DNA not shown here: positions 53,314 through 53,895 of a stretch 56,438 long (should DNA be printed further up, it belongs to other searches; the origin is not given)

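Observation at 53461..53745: A ~70-aa helical module ending in QEKW occurs twice: free-standing at the head of the FDH operon and fused to the C-terminus of FdhA at its end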

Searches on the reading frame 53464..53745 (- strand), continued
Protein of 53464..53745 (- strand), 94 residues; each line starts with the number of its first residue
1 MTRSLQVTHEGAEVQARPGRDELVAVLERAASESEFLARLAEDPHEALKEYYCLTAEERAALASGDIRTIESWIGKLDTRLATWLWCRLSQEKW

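Call 78: search_protein_families(library=ncbifam, proteins=[P0277, P0315], max_evalue=0.01)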
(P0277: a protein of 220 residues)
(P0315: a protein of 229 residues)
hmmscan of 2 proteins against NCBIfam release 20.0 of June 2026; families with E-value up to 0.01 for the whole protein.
P0277 (220 aa): 108 families (the best 25 are shown)
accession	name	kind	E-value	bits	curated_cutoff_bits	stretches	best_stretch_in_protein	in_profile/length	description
NF006900.1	PRK09390.1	equivalog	1.5e-26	93.2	255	1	12-145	3-136/203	response regulator FixJ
NF008469.0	PRK11361.1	equivalog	3.5e-23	82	714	1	14-132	5-123/461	acetoacetate metabolism transcriptional regulator AtoC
NF033791.1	ActR_PrrA_rreg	equivalog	5e-23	82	250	1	16-149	4-137/173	ActR/PrrA/RegA family redox response regulator transcription factor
NF045944.1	ResRegRpaBCyano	equivalog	9.4e-23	80.8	330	1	17-148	1-134/229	response regulator transcription factor RpaB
NF007689.0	PRK10365.1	equivalog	1.8e-22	79.8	760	1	13-141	5-133/441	sigma-54-dependent response regulator transcription factor ZraR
NF045991.1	RespRegCtrARhodob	equivalog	2.2e-22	79.9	350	1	15-131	2-118/224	response regulator transcription factor CtrA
NF053854.1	RespRegPhoBBctds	equivalog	2.8e-22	79.2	270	1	16-137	1-123/225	two-component system response regulator PhoB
NF040749.1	tetrathio_RR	equivalog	5e-22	78.6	290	1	16-137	2-123/191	tetrathionate respiration response regulator TtrR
NF007005.1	PRK09468.1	equivalog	9.6e-22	77.6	331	1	13-141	3-131/237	osmolarity response regulator transcription factor OmpR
TIGR01387.1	cztR_silR_copR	subfamily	1.3e-21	77.3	279.2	1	16-134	1-119/218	heavy metal response regulator transcription factor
NF008296.0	PRK11083.1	equivalog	3.9e-21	75.5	273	1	14-138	4-127/228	two-component system response regulator CreB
NF053512.1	nitric_RR_NosR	exception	7.1e-21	74.7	400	1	16-135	1-121/422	response regulator c-di-GMP phosphodiesterase, NosR family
NF033117.2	vanR_ACDEGLN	exception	9.9e-21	74.4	350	1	16-135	1-119/226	VanR-ABDEGLN family response regulator transcription factor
NF047793.1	ResRegPgtA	equivalog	1e-20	74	650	1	13-138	5-130/414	two-component system response regulator PgtA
TIGR01818.1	ntrC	equivalog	2.7e-20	72.6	558.6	1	16-151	1-137/463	nitrogen regulation protein NR(I)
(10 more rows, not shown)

P0315 (229 aa): 10 families
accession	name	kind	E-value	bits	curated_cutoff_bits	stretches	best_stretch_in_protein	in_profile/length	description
NF005722.0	PRK07539.1-2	equivalog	3.4e-42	144.2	141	1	83-226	11-154/157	NADH-quinone oxidoreductase subunit NuoE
NF005747.0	PRK07571.1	equivalog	4.3e-38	130.7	224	1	79-225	19-165/173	bidirectional hydrogenase complex protein HoxE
TIGR01958.1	nuoE_fam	subfamily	9.4e-36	123.2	142.4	1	94-225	13-144/148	NADH-quinone oxidoreductase subunit NuoE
NF004638.0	PRK05988.1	equivalog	2.6e-35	121.6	198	1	82-226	11-155/159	formate dehydrogenase subunit gamma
NF005721.0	PRK07539.1-1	equivalog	1.6e-33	116.2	308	1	85-225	34-174/292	NADH-quinone oxidoreductase subunit NuoE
NF005725.0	PRK07539.1-5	equivalog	7.4e-31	107.2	220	1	94-225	36-168/174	NADH-quinone oxidoreductase subunit NuoE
NF005724.0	PRK07539.1-4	equivalog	2.4e-25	89.8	280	1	96-225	39-169/240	NADH-quinone oxidoreductase subunit NuoE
NF005723.0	PRK07539.1-3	equivalog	2.9e-24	85.7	226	1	100-225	27-153/158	NADH-quinone oxidoreductase subunit NuoE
NF009040.0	PRK12373.1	equivalog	2.1e-22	80.4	514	1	97-225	37-166/400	NADH-quinone oxidoreductase subunit E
NF038399.1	NH_RiPP_Os17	domain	3.3e-08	33.5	40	1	5-60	2-59/63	Os1348 family NHLP clan protein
